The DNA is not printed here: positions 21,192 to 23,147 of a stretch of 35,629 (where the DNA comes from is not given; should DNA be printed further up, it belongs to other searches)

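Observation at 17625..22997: Binding-protein-dependent Dpp/Nik-type ABC importer welded into the dithiolopyrrolone operon: possible recaptured thiol metallophore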

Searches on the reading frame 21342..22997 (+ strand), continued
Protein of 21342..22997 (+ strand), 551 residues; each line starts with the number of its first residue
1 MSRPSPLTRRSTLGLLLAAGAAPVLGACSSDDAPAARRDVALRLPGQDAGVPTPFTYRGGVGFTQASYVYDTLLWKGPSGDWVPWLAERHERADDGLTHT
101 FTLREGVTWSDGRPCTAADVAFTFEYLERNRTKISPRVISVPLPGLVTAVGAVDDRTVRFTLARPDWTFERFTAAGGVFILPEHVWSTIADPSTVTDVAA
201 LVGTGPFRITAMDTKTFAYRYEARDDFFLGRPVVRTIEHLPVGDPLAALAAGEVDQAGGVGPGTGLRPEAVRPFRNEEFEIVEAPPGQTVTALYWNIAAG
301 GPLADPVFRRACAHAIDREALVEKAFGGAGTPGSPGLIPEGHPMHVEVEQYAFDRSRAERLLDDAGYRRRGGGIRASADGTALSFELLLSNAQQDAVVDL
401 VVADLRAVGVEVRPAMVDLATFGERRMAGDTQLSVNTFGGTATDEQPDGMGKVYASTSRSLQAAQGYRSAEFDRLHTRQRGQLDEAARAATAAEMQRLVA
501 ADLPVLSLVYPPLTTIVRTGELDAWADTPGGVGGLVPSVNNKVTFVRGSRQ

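Call 55: search_solved_structures(query=window:21342-22997:+, max_evalue=1e-25, show_alignments=5)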
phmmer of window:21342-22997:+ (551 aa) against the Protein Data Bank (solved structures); distinct sequences matched with E-value up to 1e-25: 8.
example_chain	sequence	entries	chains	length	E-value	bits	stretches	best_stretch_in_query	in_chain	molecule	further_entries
4oer_A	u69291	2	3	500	1.3e-28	103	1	51-445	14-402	NikA protein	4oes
4pft_A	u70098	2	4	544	2.4e-27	98.8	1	54-510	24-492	ABC transporter substrate-binding protein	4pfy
1vr5_A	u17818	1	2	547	2.5e-27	98.8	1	54-510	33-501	oligopeptide ABC transporter, periplasmic oligopeptide-binding protein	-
4pfu_A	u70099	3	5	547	4e-27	98.1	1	54-520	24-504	ABC transporter substrate-binding protein | Mannoside ABC transport system, sugar-binding protein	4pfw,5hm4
1dpp_A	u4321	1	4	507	1.1e-26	96.6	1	60-464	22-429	DIPEPTIDE BINDING PROTEIN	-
8z1y_F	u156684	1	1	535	1.2e-26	96.6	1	58-464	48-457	Dipeptide-binding protein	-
8z1z_F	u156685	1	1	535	1.8e-26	96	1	58-464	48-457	Dipeptide-binding protein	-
1dpe_A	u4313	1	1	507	2e-26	95.8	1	69-464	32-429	DIPEPTIDE-BINDING PROTEIN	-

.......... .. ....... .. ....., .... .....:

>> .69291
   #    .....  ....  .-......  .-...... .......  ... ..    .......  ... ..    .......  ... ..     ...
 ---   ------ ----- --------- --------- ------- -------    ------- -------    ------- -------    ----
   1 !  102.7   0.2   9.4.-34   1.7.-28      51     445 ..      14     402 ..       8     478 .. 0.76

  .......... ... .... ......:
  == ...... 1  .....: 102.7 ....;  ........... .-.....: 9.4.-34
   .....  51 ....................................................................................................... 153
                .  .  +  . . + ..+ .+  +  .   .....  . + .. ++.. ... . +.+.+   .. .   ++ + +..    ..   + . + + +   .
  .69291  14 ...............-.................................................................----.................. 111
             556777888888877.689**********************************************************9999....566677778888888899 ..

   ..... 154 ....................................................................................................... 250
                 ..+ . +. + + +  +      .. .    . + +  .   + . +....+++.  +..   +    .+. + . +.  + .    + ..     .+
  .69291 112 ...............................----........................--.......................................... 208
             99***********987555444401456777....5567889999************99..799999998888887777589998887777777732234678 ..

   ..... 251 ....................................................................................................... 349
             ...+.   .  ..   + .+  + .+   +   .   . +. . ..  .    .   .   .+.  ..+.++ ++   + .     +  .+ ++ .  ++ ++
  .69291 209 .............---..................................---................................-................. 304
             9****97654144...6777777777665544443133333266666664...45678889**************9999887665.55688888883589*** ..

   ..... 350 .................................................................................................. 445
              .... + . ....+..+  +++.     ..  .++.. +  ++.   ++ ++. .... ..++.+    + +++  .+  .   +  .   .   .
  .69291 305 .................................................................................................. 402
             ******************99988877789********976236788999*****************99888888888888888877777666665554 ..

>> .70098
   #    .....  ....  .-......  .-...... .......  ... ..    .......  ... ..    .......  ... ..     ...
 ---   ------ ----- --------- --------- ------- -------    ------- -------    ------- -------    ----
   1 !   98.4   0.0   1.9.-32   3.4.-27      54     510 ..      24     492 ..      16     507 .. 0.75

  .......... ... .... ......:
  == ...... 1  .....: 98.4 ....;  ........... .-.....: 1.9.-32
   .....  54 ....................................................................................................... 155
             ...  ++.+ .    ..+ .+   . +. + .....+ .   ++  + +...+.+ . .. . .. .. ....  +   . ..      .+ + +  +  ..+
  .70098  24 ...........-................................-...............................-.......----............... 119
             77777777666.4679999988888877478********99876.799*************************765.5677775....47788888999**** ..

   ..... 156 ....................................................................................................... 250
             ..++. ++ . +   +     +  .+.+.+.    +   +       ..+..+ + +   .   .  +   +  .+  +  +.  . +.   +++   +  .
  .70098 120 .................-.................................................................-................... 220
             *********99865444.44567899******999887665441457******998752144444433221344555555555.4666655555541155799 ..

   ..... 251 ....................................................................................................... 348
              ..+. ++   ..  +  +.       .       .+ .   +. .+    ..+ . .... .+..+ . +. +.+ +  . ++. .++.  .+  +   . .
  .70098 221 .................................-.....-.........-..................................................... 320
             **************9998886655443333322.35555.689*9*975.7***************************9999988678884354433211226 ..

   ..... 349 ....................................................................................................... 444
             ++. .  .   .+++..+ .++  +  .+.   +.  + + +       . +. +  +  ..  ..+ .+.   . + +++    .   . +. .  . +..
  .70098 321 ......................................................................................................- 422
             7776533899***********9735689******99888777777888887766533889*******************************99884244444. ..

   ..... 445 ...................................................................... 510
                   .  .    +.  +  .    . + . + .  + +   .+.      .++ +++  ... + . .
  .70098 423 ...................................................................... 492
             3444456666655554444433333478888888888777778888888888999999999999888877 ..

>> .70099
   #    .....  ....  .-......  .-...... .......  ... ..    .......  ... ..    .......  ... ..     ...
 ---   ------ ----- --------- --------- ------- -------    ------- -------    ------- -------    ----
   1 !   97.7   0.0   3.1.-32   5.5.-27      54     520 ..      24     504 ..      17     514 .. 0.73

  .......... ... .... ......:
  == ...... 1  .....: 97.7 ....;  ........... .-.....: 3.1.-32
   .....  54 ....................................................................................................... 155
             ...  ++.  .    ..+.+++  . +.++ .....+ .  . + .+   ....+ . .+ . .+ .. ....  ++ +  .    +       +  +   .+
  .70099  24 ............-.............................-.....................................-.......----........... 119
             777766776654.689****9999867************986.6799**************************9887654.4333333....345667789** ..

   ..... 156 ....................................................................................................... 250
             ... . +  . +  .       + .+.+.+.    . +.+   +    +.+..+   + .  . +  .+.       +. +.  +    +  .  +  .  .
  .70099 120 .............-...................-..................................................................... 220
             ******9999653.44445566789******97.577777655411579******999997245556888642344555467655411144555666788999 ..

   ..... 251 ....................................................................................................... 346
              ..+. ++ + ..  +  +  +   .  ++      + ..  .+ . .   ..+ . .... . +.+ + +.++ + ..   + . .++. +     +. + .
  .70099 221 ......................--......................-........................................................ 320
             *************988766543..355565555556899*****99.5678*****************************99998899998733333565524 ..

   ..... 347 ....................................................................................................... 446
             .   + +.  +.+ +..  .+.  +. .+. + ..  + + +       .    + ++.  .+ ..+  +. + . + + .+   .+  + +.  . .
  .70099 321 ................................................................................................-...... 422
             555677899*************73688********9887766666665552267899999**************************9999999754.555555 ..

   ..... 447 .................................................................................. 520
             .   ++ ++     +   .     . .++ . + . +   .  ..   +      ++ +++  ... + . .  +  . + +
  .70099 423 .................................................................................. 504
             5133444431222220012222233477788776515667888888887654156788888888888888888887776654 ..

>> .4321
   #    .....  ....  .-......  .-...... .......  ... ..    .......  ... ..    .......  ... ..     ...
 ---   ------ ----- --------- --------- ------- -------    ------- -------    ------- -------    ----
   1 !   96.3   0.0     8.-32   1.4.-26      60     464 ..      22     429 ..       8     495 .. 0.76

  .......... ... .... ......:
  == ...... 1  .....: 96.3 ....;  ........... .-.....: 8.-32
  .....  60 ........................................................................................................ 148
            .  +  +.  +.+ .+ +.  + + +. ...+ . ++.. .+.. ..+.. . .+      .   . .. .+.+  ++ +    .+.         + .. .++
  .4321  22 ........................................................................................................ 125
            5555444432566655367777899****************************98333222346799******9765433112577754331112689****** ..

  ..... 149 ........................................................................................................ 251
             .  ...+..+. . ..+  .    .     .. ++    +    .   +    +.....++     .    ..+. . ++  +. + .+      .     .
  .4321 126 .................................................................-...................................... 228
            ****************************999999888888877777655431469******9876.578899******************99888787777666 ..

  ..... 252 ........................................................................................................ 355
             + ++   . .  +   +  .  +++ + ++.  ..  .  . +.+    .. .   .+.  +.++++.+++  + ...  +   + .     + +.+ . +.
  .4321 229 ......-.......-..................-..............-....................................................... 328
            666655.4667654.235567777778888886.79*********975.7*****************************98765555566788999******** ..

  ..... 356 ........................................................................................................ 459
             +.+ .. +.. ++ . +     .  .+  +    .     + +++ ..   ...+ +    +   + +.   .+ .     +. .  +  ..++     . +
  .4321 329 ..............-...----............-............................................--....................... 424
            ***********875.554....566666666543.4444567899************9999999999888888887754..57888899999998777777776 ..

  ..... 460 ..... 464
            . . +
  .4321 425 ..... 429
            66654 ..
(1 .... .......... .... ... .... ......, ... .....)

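Call 62: predict_structure(alignment_id=A2)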
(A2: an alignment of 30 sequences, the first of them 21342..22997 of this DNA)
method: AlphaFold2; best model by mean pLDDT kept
length: 551 residues; sequences in the alignment: 30
mean_pLDDT: 90.5   pTM: 0.87
mean pLDDT of the five models: 90.5, 90.2, 89.7, 89.6, 89.1
residues with pLDDT >= 90: 453; 70-90: 57; 50-70: 5; < 50: 36
segments of 3 or more residues with pLDDT < 50: 1-36
pLDDT, mean of each block of 10 residues (from residue 1): 39 36 36 53 93 92 96 93 93 97 97 98 96 90 94 98 96 94 96 93 97 95 93 95 94 93 82 96 92 97 97 98 94 96 95 98 95 90 96 90 98 94 93 94 94 94 95 98 97 98 97 94 90 91 90 70
secondary structure, 60 per line:
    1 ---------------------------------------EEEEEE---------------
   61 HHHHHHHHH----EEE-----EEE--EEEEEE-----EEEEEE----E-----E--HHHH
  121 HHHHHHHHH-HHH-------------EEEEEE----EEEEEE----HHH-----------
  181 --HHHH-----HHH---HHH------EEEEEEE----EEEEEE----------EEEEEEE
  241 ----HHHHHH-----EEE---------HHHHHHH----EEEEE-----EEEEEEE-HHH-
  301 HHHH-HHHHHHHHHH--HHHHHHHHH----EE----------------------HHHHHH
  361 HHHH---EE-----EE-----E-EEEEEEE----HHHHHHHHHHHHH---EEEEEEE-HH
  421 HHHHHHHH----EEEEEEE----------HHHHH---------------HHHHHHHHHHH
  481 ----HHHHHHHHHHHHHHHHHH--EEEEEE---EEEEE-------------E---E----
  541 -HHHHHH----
elements in order: E40-45 H61-69 E74-76 E82-84 E87-92 E98-103 H117-129 E147-152 E157-162 H183-186 E207-213 E218-223 E234-240 H245-250 E256-258 H268-274 E279-283 E289-295 H301-304 H306-315 H318-326 H355-364 E384-390 H395-407 E411-417 H419-428 E433-439 H450-454 H470-480 H485-502 E505-510 E514-518 H542-547
